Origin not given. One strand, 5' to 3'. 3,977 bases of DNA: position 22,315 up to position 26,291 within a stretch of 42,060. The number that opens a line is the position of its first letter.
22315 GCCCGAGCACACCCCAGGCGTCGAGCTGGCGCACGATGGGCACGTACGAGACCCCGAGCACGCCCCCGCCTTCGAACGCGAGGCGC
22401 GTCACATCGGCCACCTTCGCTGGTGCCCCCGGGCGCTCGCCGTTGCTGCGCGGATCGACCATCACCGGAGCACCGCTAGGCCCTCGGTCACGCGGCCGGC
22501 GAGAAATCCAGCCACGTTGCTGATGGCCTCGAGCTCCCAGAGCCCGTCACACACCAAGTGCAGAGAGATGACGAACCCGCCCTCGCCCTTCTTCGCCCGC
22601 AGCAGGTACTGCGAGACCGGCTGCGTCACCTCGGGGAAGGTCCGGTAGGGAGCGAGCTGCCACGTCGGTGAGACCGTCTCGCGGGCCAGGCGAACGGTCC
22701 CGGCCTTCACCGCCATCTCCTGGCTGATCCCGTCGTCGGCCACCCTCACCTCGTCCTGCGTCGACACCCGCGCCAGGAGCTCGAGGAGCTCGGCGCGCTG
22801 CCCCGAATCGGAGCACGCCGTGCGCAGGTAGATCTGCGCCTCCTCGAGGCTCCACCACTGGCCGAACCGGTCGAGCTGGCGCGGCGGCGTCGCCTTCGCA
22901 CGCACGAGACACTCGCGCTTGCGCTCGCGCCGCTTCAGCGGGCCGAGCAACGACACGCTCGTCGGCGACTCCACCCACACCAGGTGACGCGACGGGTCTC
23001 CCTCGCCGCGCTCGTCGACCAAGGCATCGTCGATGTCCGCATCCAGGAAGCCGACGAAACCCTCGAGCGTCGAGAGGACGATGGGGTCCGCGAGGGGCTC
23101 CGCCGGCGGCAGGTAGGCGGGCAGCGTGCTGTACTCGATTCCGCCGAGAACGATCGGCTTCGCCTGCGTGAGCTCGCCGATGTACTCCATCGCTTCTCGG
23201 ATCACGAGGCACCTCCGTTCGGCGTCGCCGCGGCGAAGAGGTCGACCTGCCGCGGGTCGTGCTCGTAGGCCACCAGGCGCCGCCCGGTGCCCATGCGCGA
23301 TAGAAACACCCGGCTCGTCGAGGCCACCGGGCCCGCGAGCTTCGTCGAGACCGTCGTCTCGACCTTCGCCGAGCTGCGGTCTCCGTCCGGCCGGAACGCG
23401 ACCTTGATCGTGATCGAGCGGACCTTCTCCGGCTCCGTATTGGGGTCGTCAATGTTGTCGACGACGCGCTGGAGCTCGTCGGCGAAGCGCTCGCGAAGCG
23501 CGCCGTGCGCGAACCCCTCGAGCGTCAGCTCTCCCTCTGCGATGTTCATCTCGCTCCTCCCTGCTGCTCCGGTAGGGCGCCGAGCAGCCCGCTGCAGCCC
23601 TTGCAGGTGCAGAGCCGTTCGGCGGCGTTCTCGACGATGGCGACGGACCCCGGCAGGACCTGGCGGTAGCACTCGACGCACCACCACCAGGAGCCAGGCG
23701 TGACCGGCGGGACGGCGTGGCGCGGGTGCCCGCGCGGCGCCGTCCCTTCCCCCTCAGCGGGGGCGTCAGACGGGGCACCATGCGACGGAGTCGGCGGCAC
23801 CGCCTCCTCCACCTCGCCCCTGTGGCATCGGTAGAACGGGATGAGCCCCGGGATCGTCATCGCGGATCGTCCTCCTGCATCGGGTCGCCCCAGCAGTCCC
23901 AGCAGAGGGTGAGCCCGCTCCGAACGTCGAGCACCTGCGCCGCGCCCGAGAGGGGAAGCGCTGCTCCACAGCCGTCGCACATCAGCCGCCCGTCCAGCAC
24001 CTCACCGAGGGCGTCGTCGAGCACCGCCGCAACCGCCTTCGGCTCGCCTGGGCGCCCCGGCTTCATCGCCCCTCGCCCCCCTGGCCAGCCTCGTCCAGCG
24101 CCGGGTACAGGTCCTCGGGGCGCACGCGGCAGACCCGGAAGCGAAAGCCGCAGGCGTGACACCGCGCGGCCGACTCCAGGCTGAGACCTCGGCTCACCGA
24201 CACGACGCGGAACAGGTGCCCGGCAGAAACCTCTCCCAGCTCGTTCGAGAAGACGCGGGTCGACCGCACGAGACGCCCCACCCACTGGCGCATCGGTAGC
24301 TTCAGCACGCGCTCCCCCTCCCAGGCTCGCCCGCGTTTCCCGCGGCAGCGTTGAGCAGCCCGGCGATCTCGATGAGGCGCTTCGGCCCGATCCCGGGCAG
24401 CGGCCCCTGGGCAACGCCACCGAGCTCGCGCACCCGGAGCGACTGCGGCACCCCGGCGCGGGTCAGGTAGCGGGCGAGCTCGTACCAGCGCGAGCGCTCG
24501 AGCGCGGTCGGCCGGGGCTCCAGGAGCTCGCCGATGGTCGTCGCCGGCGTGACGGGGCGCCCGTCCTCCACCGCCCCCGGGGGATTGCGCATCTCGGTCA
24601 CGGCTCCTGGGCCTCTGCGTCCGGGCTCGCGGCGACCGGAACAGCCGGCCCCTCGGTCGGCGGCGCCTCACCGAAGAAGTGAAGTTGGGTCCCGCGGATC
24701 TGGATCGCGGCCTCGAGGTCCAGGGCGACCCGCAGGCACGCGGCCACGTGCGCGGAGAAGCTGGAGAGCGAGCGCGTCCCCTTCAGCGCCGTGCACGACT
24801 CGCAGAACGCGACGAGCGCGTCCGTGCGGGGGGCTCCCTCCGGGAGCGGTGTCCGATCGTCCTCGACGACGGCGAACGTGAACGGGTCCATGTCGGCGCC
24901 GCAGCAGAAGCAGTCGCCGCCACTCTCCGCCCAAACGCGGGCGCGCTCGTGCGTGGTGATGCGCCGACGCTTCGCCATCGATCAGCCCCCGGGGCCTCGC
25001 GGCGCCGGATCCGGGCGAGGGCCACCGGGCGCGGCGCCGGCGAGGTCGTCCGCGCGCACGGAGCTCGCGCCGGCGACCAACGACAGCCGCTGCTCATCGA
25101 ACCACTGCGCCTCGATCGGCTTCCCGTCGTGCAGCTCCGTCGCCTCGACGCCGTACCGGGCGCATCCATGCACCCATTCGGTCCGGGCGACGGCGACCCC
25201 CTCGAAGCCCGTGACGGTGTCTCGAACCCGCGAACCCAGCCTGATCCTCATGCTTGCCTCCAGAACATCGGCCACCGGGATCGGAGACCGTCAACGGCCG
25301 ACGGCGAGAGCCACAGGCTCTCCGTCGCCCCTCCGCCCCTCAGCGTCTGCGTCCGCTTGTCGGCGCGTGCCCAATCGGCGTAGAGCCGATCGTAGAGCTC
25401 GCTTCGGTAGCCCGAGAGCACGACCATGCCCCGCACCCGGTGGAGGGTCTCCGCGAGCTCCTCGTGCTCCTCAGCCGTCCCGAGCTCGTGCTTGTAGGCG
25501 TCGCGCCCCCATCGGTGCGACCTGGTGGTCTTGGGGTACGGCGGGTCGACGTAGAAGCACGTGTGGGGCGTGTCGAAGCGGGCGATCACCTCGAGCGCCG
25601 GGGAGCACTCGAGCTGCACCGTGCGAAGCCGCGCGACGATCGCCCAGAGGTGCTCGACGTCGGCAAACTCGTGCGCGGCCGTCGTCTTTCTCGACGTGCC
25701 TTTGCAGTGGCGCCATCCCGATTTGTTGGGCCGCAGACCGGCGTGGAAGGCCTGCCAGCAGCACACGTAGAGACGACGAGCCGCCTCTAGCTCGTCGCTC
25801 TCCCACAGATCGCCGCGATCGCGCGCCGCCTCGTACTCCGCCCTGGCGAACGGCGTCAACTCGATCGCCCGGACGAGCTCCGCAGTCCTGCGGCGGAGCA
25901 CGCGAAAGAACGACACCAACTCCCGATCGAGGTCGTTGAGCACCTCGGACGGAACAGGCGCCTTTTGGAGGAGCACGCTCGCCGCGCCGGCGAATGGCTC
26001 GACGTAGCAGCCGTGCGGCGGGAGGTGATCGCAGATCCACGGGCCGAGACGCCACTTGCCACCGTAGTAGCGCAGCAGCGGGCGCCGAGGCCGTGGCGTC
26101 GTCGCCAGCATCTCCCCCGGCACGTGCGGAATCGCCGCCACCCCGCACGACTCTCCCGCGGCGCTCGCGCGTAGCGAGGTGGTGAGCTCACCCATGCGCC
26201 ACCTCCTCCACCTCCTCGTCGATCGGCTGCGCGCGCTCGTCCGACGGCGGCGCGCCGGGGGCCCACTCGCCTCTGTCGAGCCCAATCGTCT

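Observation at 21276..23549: Catalytically intact patatin-like phospholipase in a four-gene translationally coupled early block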

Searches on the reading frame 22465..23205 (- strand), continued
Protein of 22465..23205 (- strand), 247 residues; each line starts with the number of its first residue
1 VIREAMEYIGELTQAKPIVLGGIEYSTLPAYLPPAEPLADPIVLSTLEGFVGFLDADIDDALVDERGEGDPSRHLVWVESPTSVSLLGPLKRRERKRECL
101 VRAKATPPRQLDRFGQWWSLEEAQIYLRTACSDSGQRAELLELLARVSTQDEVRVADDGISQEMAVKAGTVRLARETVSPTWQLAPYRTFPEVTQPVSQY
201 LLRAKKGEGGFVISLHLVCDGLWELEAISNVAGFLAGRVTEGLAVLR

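Call 54: find_related_loci(query=A2, collection=viral_contigs, flank=6000)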
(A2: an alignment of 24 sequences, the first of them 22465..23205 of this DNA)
Query A2 (247 aa) in viral_contigs; peptide patterns used: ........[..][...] (x = any residue, [..] = any of these).
600 stretches matched a pattern (row limit reached: there are more); 596 encode a relative of the query (tblastn E <= 1e-3); the best 80 are kept; 80 distinct loci.
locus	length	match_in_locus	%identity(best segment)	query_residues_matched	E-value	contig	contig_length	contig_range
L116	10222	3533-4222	34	1-239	2e-34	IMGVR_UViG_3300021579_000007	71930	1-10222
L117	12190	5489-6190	30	3-246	2e-29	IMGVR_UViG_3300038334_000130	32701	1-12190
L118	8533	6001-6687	33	1-235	2e-29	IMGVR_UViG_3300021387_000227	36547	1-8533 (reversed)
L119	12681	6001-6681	33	3-243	4e-29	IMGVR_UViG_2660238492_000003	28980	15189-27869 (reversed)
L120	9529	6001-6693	32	1-237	2e-28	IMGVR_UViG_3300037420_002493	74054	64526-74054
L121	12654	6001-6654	33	5-235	2e-28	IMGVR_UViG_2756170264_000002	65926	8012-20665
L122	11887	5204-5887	31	1-240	2e-28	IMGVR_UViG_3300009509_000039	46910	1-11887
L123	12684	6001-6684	33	1-235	2e-28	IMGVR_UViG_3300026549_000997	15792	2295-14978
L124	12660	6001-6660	31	1-235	2e-28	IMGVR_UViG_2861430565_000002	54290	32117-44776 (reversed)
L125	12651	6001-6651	33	3-235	9e-28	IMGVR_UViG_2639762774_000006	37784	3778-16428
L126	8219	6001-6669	29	1-235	9e-28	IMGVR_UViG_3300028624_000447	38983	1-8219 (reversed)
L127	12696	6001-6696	32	1-240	5e-28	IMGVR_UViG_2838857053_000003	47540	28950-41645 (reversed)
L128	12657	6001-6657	31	1-236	1e-27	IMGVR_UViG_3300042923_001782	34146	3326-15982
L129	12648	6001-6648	35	22-247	5e-28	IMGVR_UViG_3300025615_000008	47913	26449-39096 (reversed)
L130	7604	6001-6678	30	2-244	4e-28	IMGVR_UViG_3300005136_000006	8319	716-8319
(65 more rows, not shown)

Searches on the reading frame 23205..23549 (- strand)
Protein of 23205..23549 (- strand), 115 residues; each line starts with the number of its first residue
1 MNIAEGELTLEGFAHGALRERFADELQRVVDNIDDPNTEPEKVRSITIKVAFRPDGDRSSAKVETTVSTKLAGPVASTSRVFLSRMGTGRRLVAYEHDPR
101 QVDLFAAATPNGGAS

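Call 4: search_protein_families(library=pfam, proteins=[window:23205-23549:-], max_evalue=0.1)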
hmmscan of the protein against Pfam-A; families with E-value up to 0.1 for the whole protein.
window:23205-23549:- (115 aa): 0 families

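Call 5: search_protein_families(library=phrogs, proteins=[window:23205-23549:-], max_evalue=0.01)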
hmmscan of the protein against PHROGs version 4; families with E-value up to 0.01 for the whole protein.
window:23205-23549:- (115 aa): 2 families
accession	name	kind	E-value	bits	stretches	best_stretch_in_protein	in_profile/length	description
phrog_997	-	DNA, RNA and nucleotide metabolism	1.7e-23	84.3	1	7-95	4-92/136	replication terminator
phrog_204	-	unknown function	0.0066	17.4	1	12-109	32-120/143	-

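Call 17: search_protein_families(library=padloc, proteins=[window:23205-23549:-], max_evalue=0.01)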
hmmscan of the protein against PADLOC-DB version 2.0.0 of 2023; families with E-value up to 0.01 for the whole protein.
window:23205-23549:- (115 aa): 0 families

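Call 18: search_protein_families(library=ncbifam, proteins=[window:23205-23549:-], max_evalue=0.01)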
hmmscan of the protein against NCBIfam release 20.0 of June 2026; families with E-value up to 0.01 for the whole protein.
window:23205-23549:- (115 aa): 0 families

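Call 35: search_solved_structures(query=window:23205-23549:-, max_evalue=10)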
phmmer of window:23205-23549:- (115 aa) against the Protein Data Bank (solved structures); distinct sequences matched with E-value up to 10: 3.
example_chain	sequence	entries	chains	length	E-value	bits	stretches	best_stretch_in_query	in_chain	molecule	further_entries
6ax8_A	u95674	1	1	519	0.74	13.5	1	7-85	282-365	Methionine-tRNA ligase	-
5xet_C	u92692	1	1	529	0.76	13.5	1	7-85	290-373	Methionine--tRNA ligase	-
5xgq_B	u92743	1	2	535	0.77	13.5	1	7-85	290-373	Methionine-tRNA ligase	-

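Call 40: find_homologous_proteins(query=window:23205-23549:-, max_evalue=0.0001)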
Query window:23205-23549:- (115 aa): 2 proteins with E <= 0.0001 among 24 candidates.
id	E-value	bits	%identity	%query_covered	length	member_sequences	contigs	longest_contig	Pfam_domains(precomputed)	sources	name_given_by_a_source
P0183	1.6e-67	242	100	100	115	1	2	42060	-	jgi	-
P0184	1.8e-14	72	50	83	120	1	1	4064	-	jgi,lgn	-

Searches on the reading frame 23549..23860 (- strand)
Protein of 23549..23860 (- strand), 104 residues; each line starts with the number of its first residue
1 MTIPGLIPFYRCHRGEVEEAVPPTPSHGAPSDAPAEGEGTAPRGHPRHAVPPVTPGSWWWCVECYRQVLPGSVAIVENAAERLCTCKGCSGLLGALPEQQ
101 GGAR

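Call 15: search_protein_families(library=pfam, proteins=[window:23549-23860:-], max_evalue=0.01)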
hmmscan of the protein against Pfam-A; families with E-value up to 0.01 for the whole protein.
window:23549-23860:- (104 aa): 0 families

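Call 16: search_protein_families(library=phrogs, proteins=[window:23549-23860:-], max_evalue=0.001)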
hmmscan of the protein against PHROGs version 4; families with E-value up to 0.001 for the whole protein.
window:23549-23860:- (104 aa): 0 families

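Call 17: search_protein_families(library=padloc, proteins=[window:23549-23860:-], max_evalue=0.01)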
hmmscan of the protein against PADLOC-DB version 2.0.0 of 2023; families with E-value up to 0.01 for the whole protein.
window:23549-23860:- (104 aa): 0 families

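Call 18: search_protein_families(library=ncbifam, proteins=[window:23549-23860:-], max_evalue=0.01)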
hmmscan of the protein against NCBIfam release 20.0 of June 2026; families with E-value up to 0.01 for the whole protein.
window:23549-23860:- (104 aa): 0 families

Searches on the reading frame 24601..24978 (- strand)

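Call 15: search_protein_families(library=pfam, proteins=[window:24601-24978:-], max_evalue=0.01)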
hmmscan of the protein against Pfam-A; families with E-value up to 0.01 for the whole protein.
window:24601-24978:- (126 aa): 0 families

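Call 16: search_protein_families(library=phrogs, proteins=[window:24601-24978:-], max_evalue=0.001)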
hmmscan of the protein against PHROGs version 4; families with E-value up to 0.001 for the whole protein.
window:24601-24978:- (126 aa): 0 families

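Call 17: search_protein_families(library=padloc, proteins=[window:24601-24978:-], max_evalue=0.01)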
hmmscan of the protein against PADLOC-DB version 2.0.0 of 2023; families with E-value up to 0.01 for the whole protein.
window:24601-24978:- (126 aa): 1 family
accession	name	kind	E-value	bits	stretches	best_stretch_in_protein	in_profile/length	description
PDLC00749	Effector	-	0.0026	14.9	1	2-27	11-36/395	Endonuclease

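Call 18: search_protein_families(library=ncbifam, proteins=[window:24601-24978:-], max_evalue=0.01)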
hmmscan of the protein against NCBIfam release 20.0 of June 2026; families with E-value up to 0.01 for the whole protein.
window:24601-24978:- (126 aa): 0 families

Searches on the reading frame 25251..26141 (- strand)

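Call 15: search_protein_families(library=pfam, proteins=[window:25251-26141:-], max_evalue=0.01)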
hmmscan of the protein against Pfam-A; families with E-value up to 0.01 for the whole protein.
window:25251-26141:- (297 aa): 1 family
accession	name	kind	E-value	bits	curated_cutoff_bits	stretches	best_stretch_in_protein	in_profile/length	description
PF02086.21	MethyltransfD12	-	2.9e-22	80.1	22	1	25-256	1-241/253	D12 class N6 adenine-specific DNA methyltransferase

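Call 16: search_protein_families(library=phrogs, proteins=[window:25251-26141:-], max_evalue=0.001)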
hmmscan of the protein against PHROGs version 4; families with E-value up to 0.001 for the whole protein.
window:25251-26141:- (297 aa): 4 families
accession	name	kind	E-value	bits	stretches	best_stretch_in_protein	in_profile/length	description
phrog_56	-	other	7.5e-62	211.5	1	18-280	60-323/647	DNA methyltransferase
phrog_1996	-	other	1e-24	88.2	1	141-278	3-139/150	DNA methyltransferase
phrog_23217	-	unknown function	4.4e-14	53.6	1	22-125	6-107/109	-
phrog_13242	-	unknown function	2.4e-13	50.9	1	27-204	33-199/450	-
